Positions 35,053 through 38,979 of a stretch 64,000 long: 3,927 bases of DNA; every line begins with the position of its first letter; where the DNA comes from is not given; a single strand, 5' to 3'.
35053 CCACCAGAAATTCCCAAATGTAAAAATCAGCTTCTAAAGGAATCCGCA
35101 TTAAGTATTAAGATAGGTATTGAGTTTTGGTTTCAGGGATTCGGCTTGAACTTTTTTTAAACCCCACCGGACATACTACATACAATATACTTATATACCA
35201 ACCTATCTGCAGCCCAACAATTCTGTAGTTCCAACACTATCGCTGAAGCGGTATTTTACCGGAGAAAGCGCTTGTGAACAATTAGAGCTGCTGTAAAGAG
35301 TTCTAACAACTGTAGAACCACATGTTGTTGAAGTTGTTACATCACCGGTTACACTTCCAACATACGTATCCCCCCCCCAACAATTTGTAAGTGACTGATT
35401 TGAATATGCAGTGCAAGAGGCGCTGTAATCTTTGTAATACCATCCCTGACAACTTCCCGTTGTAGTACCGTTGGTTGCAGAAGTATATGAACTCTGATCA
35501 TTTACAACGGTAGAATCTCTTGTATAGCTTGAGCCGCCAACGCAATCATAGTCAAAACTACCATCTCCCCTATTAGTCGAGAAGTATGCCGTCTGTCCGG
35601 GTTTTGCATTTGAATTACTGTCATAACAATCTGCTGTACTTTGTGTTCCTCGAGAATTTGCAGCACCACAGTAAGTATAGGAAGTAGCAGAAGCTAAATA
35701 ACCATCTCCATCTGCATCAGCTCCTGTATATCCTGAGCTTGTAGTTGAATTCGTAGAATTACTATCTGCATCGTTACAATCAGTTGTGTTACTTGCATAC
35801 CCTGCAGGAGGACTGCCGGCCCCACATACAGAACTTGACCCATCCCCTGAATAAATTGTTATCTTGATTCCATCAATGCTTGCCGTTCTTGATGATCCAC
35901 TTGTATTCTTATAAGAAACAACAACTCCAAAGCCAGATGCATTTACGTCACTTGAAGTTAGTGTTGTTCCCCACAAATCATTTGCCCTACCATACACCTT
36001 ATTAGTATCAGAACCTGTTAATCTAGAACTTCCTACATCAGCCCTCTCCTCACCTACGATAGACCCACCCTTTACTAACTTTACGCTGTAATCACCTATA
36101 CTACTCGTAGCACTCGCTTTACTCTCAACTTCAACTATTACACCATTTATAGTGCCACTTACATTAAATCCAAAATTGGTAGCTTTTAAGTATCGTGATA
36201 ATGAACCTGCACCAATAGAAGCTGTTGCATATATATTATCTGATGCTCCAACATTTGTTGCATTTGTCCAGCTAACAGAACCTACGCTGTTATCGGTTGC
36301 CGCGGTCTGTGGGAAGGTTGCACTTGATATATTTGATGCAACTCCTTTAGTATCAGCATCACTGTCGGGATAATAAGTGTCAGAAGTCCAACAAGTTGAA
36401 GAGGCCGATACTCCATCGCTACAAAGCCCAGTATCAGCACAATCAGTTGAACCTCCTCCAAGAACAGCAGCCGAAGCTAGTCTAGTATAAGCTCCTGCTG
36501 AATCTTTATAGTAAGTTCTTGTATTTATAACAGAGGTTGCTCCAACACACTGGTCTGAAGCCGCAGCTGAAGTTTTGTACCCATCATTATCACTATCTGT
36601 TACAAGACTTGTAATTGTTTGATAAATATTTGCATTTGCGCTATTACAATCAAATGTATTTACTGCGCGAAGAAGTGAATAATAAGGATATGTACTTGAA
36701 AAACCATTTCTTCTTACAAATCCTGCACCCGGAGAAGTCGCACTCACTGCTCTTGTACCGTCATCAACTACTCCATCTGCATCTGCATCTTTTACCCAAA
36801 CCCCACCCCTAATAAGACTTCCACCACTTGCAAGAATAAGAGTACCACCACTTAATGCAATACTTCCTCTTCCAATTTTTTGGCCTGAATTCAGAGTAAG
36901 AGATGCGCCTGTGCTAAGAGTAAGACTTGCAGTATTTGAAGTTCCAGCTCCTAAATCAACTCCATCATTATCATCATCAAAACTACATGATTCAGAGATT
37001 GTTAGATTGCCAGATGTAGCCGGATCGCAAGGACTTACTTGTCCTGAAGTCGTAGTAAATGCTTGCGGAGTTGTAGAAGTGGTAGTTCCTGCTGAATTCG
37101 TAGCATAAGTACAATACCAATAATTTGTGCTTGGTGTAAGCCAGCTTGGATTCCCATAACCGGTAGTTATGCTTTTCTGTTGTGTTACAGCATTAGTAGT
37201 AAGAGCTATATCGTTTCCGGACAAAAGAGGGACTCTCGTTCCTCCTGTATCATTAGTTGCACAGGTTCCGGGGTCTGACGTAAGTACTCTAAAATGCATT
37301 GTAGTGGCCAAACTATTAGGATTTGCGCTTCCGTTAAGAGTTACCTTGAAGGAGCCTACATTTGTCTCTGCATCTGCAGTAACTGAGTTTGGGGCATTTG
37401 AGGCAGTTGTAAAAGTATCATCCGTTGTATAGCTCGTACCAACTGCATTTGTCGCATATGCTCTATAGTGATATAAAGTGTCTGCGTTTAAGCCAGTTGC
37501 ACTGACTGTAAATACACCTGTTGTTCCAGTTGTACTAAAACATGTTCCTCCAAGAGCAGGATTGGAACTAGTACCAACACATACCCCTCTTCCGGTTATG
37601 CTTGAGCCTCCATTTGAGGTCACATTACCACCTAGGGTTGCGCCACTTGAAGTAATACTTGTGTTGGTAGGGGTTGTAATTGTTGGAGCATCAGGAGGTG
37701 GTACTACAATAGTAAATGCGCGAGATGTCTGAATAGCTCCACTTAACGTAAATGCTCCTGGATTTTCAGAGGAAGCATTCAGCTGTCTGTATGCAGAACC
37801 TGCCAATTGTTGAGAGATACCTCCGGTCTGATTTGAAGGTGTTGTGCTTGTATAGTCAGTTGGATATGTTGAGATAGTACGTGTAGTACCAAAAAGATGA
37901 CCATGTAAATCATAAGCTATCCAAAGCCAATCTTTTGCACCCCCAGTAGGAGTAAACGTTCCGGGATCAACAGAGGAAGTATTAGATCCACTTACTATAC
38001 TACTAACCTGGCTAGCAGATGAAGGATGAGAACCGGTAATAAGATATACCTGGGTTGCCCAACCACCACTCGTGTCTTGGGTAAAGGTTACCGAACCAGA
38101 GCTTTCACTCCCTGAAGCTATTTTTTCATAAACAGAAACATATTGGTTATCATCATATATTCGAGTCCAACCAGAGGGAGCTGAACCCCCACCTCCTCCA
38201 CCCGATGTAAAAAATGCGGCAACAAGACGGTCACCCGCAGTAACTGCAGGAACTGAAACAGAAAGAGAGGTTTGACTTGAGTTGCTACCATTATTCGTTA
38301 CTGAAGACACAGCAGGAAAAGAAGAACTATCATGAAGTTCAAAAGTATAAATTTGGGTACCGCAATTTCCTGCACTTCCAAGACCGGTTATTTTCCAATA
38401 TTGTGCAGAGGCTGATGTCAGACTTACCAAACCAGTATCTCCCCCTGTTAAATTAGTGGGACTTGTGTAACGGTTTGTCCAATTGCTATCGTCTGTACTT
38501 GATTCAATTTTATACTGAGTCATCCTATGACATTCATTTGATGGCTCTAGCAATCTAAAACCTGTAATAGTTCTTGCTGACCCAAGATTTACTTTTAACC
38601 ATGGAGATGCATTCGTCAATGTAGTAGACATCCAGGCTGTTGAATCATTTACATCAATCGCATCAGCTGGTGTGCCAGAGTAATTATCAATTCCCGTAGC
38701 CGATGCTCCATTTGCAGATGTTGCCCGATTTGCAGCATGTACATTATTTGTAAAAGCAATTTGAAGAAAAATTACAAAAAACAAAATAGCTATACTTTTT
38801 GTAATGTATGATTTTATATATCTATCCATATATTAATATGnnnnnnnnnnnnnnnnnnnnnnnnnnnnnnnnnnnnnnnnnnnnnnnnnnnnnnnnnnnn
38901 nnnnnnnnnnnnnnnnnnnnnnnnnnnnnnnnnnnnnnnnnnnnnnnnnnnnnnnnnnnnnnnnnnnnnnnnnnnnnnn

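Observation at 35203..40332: Operon-like cluster: cupredoxin-like membrane protein, class-III-signal pilin-like protein and a 1208-aa discoidin/FN3 adhesin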

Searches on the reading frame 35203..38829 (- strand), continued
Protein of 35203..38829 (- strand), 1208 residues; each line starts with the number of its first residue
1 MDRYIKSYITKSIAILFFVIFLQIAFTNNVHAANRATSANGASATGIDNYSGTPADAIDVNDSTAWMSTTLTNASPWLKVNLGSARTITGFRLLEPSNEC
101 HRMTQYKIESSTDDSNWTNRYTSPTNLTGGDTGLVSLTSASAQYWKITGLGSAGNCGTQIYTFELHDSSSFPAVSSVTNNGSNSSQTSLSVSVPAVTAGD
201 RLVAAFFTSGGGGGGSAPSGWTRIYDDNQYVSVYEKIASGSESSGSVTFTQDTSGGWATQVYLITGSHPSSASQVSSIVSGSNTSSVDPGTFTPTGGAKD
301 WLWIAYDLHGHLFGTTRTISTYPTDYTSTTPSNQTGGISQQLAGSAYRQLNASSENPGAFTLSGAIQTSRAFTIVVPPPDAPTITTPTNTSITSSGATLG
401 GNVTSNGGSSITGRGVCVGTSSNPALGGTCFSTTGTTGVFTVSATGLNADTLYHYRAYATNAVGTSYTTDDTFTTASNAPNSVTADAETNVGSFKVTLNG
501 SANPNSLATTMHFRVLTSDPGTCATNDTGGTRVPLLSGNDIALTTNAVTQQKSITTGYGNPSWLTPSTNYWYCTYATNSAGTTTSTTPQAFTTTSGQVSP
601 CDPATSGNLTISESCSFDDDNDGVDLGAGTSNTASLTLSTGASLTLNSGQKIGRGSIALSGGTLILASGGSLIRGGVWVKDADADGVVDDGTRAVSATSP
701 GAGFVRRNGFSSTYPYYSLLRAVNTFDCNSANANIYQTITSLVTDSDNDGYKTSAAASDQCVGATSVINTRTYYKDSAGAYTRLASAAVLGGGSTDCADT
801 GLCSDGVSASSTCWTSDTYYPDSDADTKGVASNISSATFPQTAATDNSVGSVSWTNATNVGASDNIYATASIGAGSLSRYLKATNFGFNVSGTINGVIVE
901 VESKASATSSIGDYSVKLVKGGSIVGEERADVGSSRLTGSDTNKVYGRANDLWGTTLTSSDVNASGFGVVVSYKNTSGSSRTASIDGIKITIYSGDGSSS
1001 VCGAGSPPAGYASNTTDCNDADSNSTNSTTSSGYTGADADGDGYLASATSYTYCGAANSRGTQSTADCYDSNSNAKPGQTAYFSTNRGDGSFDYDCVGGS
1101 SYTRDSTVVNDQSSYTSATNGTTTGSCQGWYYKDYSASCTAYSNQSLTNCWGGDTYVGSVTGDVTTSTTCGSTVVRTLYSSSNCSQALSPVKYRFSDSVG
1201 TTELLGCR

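Call 29: search_solved_structures(query=window:35203-38829:-, max_evalue=0.01)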
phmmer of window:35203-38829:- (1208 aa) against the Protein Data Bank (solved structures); distinct sequences matched with E-value up to 0.01: 3.
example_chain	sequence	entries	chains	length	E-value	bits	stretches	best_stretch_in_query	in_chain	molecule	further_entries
4zxe_A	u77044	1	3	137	1.1e-05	26.8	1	40-166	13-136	Glucanase/Chitosanase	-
2rv9_A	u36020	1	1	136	1.2e-05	26.8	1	40-166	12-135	Glucanase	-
4zy9_A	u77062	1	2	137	2.1e-05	26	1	40-166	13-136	Glucanase/chitosanase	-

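Call 40: search_protein_families(library=ncbifam, proteins=[window:35203-38829:-], max_evalue=0.1)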
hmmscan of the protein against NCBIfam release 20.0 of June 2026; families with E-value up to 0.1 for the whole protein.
window:35203-38829:- (1208 aa): 0 families

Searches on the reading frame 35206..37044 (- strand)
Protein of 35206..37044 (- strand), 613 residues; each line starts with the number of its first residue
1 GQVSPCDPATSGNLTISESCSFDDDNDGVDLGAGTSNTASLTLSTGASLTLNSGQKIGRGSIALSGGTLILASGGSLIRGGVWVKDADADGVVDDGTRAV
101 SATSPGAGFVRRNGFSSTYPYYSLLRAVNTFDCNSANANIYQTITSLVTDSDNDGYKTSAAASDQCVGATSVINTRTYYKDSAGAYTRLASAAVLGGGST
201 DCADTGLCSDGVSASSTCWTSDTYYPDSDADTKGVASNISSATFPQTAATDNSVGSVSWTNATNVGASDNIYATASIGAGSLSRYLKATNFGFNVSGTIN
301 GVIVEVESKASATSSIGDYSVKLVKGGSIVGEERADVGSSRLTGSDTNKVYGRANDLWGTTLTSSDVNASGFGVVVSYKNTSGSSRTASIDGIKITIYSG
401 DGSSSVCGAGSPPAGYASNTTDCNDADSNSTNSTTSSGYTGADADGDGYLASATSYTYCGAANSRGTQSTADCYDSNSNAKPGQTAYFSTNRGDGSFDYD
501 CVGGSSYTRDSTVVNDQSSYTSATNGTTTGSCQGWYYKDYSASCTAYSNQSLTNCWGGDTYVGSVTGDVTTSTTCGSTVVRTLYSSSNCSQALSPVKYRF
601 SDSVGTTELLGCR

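Call 71: predict_structure(alignment_id=A3)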
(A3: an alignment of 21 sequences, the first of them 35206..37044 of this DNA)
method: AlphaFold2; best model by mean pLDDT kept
length: 613 residues; sequences in the alignment: 21
mean_pLDDT: 60.3   pTM: 0.35
mean pLDDT of the five models: 60.3, 55.3, 53.7, 49.8, 47.6
residues with pLDDT >= 90: 84; 70-90: 139; 50-70: 148; < 50: 242
segments of 3 or more residues with pLDDT < 50: 192-276, 311-314, 335-342, 351-353, 404-477, 480-509, 514-529, 549-551, 598-606
pLDDT, mean of each block of 10 residues (from residue 1): 79 93 91 90 95 94 94 92 89 88 91 89 82 80 76 64 74 72 70 43 39 30 33 39 34 39 30 47 62 76 64 54 68 47 51 51 79 72 61 71 41 33 31 34 42 36 38 47 45 43 42 43 34 68 66 52 55 59 76 55 50 50
secondary structure, 60 per line:
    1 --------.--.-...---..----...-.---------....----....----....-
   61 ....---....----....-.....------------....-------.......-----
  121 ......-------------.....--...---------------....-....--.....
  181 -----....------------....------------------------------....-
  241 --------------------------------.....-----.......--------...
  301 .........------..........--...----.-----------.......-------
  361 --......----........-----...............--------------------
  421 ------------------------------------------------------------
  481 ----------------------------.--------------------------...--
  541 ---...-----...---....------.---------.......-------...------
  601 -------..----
elements in order: E14-16 E26-28 E40-43 E48-51 E56-59 E61-64 E68-71 E76-79 E81-85 E98-101 E109-111 H112-115 H122-126 E140-144 E147-149 E165-168 E170-173 E176-180 E186-189 H202-205 E236-239 E273-277 E283-289 E298-309 E316-325 E328-330 E347-353 H364-368 E373-380 E386-400 E536-538 E544-546 E558-561 E578-584 E592-594

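Call 73: fold_search(model_id=the predicted structure, library=pdb)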
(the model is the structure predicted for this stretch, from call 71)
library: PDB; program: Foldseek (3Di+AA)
matches with E <= 10: 1129; with E <= 0.001: 0
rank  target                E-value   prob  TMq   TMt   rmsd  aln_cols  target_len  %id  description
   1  7t7y                  1.0e-03  1.00  0.15  0.45   6.4       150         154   16  The crystal structure of family 8 carbohydrate-binding module from Dictyostelium discoideum complexed with iodine atoms (released 2022-04-20)
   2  7vrp_A                2.9e-03  0.96  0.13  0.18  12.2       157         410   13  Structure of infectious bursal disease virus Gx strain (released 2022-03-30)
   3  7vrn_B                5.4e-03  0.94  0.13  0.17  11.6       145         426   13  Structure of infectious bursal disease virus Gt strain (released 2022-03-30)
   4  7vrp_J                7.2e-03  0.91  0.13  0.18  11.5       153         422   16  Structure of infectious bursal disease virus Gx strain (released 2022-03-30)
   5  2df7_K                7.6e-03  0.98  0.15  0.20   6.0       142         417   12  Crystal structure of infectious bursal disease virus VP2 subviral particle (released 2006-06-27)
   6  2w1w_B                8.0e-03  0.89  0.12  0.38   8.0       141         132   11  Native structure of a family 35 carbohydrate binding module from Clostridium thermocellum (released 2009-01-20)
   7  2df7_E                9.0e-03  0.98  0.15  0.21   6.0       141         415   13  Crystal structure of infectious bursal disease virus VP2 subviral particle (released 2006-06-27)
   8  2df7_S                9.0e-03  0.97  0.15  0.20   6.0       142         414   12  Crystal structure of infectious bursal disease virus VP2 subviral particle (released 2006-06-27)
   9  2df7_C                9.5e-03  0.87  0.13  0.17  13.3       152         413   14  Crystal structure of infectious bursal disease virus VP2 subviral particle (released 2006-06-27)
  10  1ot5_A                1.1e-02  0.96  0.14  0.18   6.0       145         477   14  The 2.4 Angstrom Crystal Structure of Kex2 in complex with a peptidyl-boronic acid inhibitor (released 2003-06-17)
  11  2df7_N                1.1e-02  0.84  0.13  0.17  12.9       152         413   13  Crystal structure of infectious bursal disease virus VP2 subviral particle (released 2006-06-27)
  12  6j03                  1.1e-02  0.92  0.13  0.32   6.4       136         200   16  Crystal structure of a cyclase mutant in apo form (released 2019-12-25)
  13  2df7_Q                1.1e-02  0.85  0.13  0.17  13.0       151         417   14  Crystal structure of infectious bursal disease virus VP2 subviral particle (released 2006-06-27)
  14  6yf6_A                1.3e-02  0.72  0.12  0.36  14.6       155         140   11  EclA C-terminal domain; sugar-binding protein (released 2021-04-07)
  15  2df7_D                1.3e-02  0.28  0.09  0.12  22.0       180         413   13  Crystal structure of infectious bursal disease virus VP2 subviral particle (released 2006-06-27)
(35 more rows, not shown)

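Call 84: find_related_loci(query=A3, collection=metagenome_contigs, flank=8000)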
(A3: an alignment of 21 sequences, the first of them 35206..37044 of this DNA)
Query A3 (613 aa) in metagenome_contigs; peptide patterns used: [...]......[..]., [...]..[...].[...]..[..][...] (x = any residue, [..] = any of these).
600 stretches matched a pattern (row limit reached: there are more); 6 encode a relative of the query (tblastn E <= 1e-3); 6 distinct loci.
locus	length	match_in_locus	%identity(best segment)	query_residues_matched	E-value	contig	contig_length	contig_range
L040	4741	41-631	45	6-206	3e-42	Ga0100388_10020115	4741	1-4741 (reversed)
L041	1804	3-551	48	7-185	4e-37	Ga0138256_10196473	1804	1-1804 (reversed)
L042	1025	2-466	47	32-184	3e-37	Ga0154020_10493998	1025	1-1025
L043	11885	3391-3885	48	245-398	4e-31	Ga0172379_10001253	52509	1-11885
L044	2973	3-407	49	72-205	1e-24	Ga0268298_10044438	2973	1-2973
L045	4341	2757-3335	30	5-211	2e-17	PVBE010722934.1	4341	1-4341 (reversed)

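Call 89: search_protein_families(library=pfam, proteins=[L043:6309-8129:+, L043:2758-3270:+, L043:5494-6303:+, L043:129-2699:+], max_evalue=1)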
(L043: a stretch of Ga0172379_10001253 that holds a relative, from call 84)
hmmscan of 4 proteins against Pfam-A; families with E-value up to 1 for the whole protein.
L043:6309-8129:+ (606 aa): 17 families
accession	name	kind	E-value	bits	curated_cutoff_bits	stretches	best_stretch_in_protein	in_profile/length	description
PF07719.23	TPR_2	-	4.3e-15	55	27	2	516-544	5-33/34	Tetratricopeptide repeat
PF13414.12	TPR_11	-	3.9e-13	49.3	26.8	2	519-559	1-41/42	TPR repeat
PF00515.34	TPR_1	-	7.4e-13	48.2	27.8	2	517-544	6-33/34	Tetratricopeptide repeat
PF13431.12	TPR_17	-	1.8e-12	46.9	24.4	3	534-565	1-32/34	Tetratricopeptide repeat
PF13181.12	TPR_8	-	2.5e-11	43.2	25.7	2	516-544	5-33/34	Tetratricopeptide repeat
PF13432.12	TPR_16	-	1.3e-10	42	32.7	2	519-566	4-51/65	Tetratricopeptide repeat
PF13424.12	TPR_12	-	3.8e-08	33.8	30.1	1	516-566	7-65/77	Tetratricopeptide repeat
PF23914.1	TPR_CcmH_CycH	-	1.4e-05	25.4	42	1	463-579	40-154/158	Cytochrome c-type biogenesis protein H TPR domain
PF13176.12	TPR_7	-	4.3e-05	23.7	27.9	1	517-542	4-31/36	Tetratricopeptide repeat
PF14559.12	TPR_19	-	0.00011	22.9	25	1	526-565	5-44/68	Tetratricopeptide repeat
PF13428.12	TPR_14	-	0.00016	22.5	23.5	1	515-553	4-42/44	Tetratricopeptide repeat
PF12895.13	ANAPC3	-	0.00031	21.4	27.2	1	526-570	3-47/82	Anaphase-promoting complex, cyclosome, subunit 3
PF13374.12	TPR_10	-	0.00044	20.6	27.5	1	516-538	6-28/42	Tetratricopeptide repeat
PF13174.12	TPR_6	-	0.001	20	26.3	1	550-570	4-24/33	Tetratricopeptide repeat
PF24575.1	TPR_Slam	-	0.004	18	35.2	1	524-565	59-100/104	Surface lipoprotein assembly modifier, N-terminal TPR repeats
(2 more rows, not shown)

L043:2758-3270:+ (170 aa): 0 families

L043:5494-6303:+ (269 aa): 2 families
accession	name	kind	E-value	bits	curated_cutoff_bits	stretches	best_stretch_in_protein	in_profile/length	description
PF07963.17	N_methyl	-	4.1e-07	29.7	21.2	1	4-28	2-26/27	Prokaryotic N-terminal methylation motif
PF08334.16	T2SSG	-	0.25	11.9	21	1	35-72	3-40/108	Type II secretion system (T2SS), protein G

L043:129-2699:+ (856 aa): 2 families
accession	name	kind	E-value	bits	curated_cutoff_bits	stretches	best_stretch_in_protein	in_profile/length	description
PF01391.23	Collagen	-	6e-19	68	27.2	3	57-113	3-59/60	Collagen triple helix repeat (20 copies)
PF13389.11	DUF4107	-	0.067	13.7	27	1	569-634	14-78/167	Protein of unknown function (DUF4107)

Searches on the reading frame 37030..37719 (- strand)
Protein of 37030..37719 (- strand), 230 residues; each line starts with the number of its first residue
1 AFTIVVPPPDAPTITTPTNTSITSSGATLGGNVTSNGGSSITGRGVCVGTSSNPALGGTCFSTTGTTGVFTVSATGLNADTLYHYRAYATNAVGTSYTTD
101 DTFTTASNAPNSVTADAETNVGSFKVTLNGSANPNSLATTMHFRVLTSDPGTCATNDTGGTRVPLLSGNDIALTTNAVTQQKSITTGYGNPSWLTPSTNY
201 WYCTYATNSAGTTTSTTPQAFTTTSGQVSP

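Call 83: search_protein_families(library=pfam, proteins=[window:37030-37719:-], max_evalue=1)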
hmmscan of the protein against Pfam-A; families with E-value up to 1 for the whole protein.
window:37030-37719:- (230 aa): 5 families
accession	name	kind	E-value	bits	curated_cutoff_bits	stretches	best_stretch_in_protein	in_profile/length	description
PF16655.11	PhoD_N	-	0.012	16.5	30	1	63-91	52-80/90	PhoD-like phosphatase, N-terminal domain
PF16656.11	Pur_ac_phosph_N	-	0.31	12.1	30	1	65-104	56-92/93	Purple acid Phosphatase, N-terminal domain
PF25059.1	FN3_DSCAM-DSCAML_C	-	0.32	11.8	39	0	194-227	52-85/89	DSCAM/DSCAML C-terminal Fn3-like domain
PF00041.27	fn3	-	0.42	11.3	25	1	67-100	47-79/84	Fibronectin type III domain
PF24489.1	Ig_J_second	-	0.82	10.2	27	0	63-98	51-86/105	Tip attachment protein J second Ig-like domain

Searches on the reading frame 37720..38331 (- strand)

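Call 83: search_protein_families(library=pfam, proteins=[window:37720-38331:-], max_evalue=1)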
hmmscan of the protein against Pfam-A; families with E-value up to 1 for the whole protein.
window:37720-38331:- (204 aa): 1 family
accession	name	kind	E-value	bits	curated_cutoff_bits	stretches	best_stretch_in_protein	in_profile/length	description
PF22598.2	CdsD_PD2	-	0.13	12.6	27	1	179-202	16-39/61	CdsD, periplasmic PD2 domain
